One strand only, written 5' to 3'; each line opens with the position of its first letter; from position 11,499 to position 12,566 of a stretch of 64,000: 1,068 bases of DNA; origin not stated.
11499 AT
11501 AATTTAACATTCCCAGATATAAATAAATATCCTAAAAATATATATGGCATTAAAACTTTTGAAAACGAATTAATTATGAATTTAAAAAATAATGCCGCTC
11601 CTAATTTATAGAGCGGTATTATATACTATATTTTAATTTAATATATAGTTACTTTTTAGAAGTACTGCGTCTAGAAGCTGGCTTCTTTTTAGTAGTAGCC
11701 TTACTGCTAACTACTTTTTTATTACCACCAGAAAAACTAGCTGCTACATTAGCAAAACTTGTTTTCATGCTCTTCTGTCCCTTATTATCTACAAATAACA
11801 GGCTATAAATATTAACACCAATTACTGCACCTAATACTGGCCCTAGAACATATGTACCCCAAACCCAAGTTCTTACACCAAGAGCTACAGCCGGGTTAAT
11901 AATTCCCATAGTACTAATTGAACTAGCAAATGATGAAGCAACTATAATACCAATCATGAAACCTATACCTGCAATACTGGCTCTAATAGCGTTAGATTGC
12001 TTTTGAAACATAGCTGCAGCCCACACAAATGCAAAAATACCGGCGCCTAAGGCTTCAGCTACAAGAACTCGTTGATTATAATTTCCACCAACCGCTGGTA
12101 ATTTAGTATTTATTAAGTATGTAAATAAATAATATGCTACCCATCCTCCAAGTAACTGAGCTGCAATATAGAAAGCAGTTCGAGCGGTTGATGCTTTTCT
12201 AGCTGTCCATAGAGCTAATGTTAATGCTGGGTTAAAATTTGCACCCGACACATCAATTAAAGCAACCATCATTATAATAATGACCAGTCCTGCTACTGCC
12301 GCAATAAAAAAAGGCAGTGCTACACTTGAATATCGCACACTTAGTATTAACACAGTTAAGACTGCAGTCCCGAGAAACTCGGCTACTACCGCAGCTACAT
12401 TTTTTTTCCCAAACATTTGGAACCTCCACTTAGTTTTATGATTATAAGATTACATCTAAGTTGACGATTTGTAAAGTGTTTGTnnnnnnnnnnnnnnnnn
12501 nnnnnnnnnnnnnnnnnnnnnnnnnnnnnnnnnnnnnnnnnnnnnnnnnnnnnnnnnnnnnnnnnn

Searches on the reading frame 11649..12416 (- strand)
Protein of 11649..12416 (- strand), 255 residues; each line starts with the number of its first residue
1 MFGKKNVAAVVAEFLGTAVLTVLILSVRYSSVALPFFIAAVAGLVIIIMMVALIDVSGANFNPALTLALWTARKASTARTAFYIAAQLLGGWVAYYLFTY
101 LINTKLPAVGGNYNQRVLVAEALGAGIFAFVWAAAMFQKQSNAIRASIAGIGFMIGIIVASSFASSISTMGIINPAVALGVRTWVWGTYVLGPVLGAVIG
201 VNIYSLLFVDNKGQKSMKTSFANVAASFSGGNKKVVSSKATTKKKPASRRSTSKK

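Call 66: search_protein_families(library=pfam, proteins=[window:11649-12416:-], max_evalue=0.001)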
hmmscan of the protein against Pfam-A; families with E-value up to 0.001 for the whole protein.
window:11649-12416:- (255 aa): 1 family
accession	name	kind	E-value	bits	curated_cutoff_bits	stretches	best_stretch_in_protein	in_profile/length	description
PF00230.25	MIP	-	2.3e-18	67.3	25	1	5-204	6-222/222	Major intrinsic protein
